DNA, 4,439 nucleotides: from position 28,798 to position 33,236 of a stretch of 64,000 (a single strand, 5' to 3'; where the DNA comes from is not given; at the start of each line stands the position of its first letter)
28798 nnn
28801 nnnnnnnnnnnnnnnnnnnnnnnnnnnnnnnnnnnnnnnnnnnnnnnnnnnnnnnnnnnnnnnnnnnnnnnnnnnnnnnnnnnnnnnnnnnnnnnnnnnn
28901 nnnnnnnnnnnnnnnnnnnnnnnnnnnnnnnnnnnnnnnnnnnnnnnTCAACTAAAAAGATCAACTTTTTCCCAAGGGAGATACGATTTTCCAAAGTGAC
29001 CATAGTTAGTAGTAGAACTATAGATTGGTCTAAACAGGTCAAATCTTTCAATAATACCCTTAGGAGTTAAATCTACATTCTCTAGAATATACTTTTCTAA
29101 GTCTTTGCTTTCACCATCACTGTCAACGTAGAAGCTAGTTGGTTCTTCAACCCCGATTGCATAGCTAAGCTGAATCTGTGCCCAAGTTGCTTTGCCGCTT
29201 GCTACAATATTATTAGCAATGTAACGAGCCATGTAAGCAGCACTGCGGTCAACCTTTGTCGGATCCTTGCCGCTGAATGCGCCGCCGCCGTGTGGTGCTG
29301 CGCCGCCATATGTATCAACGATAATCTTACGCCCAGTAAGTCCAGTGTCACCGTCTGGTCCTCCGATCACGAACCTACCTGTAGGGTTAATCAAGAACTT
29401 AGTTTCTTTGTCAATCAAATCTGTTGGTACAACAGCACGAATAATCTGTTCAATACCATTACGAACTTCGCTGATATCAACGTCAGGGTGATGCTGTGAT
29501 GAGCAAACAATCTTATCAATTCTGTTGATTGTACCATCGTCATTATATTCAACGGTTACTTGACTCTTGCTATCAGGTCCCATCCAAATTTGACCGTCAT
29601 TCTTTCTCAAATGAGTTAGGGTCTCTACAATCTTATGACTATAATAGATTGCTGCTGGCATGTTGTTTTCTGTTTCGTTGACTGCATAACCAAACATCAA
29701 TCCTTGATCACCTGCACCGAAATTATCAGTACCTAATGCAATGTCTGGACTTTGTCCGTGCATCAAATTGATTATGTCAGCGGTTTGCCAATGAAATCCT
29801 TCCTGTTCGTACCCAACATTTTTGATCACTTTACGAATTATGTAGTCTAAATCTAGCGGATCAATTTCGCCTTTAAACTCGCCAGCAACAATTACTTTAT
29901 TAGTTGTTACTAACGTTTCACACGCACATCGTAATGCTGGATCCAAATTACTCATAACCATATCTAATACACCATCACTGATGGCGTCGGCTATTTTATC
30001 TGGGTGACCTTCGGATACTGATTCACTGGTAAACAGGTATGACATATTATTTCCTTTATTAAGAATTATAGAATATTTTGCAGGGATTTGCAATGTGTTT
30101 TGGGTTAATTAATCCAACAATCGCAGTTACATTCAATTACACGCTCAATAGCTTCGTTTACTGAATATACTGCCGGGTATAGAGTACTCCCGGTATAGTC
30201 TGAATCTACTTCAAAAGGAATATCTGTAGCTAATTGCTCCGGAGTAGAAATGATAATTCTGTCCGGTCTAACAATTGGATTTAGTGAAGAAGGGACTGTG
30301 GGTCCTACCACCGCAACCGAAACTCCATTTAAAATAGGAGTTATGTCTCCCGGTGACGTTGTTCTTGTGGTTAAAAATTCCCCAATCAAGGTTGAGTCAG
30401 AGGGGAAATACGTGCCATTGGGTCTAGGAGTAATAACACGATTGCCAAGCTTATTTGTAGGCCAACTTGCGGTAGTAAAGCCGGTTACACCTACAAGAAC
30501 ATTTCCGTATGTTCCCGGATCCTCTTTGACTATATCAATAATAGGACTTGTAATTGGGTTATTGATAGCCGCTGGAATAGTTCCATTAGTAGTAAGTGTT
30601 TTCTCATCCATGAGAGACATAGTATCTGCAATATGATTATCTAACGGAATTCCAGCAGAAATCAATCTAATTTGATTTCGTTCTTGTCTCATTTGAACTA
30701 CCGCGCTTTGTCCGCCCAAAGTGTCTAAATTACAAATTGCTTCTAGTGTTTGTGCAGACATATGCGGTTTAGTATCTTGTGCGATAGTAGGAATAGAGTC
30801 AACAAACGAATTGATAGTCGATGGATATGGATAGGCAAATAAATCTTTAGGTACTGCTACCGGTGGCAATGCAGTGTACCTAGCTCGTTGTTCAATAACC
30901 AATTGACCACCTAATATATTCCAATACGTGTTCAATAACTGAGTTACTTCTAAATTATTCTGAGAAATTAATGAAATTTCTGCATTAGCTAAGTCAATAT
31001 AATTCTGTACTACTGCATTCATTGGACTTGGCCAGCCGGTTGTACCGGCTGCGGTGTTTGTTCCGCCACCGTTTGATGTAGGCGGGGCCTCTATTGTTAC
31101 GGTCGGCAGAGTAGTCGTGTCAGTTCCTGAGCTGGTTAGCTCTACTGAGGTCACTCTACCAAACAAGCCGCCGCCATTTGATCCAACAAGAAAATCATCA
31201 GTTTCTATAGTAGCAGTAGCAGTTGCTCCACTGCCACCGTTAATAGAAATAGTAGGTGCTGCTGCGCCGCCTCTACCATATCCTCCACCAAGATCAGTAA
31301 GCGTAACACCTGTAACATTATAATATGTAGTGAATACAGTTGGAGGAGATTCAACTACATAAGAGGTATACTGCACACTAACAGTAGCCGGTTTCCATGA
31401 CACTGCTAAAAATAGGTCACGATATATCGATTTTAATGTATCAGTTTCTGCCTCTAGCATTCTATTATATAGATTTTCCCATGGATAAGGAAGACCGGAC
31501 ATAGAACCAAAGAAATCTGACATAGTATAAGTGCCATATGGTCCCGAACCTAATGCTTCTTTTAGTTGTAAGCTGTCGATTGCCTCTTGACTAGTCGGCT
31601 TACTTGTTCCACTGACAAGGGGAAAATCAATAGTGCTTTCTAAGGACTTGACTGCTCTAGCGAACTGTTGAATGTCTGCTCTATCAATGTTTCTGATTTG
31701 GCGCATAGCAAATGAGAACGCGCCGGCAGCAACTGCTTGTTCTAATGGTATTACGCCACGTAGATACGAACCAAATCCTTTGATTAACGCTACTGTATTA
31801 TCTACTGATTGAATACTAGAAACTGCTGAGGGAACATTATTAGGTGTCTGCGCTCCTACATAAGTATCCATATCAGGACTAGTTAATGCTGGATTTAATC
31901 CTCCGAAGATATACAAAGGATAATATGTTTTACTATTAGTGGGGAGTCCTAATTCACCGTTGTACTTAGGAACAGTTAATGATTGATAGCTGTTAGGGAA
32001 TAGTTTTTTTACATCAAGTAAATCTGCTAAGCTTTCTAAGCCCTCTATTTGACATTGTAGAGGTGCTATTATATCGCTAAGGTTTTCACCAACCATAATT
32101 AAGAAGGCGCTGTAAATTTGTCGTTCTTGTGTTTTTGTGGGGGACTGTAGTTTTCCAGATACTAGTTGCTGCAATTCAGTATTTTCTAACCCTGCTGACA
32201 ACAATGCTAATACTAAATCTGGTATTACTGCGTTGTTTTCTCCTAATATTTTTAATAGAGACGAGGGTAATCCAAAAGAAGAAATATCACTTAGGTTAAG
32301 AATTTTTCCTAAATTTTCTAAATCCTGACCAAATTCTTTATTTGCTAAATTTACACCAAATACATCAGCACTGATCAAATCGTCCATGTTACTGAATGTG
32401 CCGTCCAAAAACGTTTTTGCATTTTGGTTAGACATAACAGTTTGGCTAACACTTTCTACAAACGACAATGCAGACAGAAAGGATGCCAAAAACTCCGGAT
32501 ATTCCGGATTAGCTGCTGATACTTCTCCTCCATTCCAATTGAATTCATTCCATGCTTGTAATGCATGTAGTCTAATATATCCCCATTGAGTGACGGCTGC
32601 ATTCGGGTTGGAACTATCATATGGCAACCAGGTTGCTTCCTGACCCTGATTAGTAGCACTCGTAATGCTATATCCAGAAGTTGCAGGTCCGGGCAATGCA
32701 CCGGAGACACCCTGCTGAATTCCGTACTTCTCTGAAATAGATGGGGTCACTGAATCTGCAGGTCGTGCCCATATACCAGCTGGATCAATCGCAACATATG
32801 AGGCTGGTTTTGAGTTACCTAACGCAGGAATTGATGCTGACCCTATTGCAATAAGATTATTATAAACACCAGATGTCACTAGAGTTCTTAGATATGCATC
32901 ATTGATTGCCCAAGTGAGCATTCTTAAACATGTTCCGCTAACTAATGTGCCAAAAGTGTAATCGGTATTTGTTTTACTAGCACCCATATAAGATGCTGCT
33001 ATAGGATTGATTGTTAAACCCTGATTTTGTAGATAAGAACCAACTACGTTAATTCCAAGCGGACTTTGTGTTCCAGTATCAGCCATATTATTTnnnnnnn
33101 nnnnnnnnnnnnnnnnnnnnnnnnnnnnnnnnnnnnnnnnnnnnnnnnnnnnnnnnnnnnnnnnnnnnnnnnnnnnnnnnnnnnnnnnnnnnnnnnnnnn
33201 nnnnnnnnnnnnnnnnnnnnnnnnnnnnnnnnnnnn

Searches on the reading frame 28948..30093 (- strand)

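Call 13: search_protein_families(library=phrogs, proteins=[window:28948-30093:-], max_evalue=0.00001)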
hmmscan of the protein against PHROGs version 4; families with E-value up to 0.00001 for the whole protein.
window:28948-30093:- (381 aa): 1 family
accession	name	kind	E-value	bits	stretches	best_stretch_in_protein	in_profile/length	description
phrog_1569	-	unknown function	4.5e-120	402.2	1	20-376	2-346/346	-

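Call 45: search_protein_families(library=pfam, proteins=[window:28948-30093:-], max_evalue=0.0001)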
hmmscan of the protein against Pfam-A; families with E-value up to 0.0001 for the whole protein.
window:28948-30093:- (381 aa): 3 families
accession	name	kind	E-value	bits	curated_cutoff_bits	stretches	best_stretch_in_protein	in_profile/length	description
PF02773.21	S-AdoMet_synt_C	-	1.4e-57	193.9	25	1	243-376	1-138/138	S-adenosylmethionine synthetase, C-terminal domain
PF02772.21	S-AdoMet_synt_M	-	7.6e-41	139.5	29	1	125-241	2-120/120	S-adenosylmethionine synthetase, central domain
PF00438.25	S-AdoMet_synt_N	-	2.5e-32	111.8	33.1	1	19-116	2-99/99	S-adenosylmethionine synthetase, N-terminal domain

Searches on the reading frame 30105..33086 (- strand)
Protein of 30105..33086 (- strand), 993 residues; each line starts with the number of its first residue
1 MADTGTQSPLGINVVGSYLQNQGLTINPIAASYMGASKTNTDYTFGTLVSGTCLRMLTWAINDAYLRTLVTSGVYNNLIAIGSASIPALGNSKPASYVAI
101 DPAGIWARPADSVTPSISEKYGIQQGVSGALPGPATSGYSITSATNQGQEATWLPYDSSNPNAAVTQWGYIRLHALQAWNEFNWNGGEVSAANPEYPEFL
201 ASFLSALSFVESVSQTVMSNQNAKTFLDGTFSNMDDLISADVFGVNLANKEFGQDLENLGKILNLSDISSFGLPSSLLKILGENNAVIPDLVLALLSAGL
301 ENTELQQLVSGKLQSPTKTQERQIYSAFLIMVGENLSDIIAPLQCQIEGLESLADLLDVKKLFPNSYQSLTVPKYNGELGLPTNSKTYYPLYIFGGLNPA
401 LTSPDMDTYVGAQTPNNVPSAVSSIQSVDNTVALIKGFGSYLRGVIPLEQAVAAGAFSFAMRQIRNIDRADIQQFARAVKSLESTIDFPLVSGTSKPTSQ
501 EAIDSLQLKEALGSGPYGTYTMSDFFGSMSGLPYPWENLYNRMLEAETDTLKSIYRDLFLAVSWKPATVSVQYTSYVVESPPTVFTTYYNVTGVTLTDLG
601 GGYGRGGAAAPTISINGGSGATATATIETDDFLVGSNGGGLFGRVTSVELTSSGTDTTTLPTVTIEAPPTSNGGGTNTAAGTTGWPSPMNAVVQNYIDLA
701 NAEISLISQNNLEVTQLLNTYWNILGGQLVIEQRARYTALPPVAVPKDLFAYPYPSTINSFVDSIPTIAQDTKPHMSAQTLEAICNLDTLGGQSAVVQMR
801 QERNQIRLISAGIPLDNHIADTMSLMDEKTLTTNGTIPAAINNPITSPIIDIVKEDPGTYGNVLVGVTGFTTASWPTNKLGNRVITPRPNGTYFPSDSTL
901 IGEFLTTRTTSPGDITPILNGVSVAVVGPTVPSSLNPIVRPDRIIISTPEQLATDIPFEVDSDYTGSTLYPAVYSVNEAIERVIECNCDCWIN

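Call 13: search_protein_families(library=phrogs, proteins=[window:30105-33086:-], max_evalue=0.00001)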
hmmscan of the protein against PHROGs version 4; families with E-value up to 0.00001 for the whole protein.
window:30105-33086:- (993 aa): 1 family
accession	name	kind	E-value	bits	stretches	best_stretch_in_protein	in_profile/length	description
phrog_460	-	connector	9.3e-06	25.6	0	579-689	221-298/385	head closure Hc2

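Call 45: search_protein_families(library=pfam, proteins=[window:30105-33086:-], max_evalue=0.0001)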
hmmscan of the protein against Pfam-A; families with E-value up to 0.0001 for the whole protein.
window:30105-33086:- (993 aa): 0 families
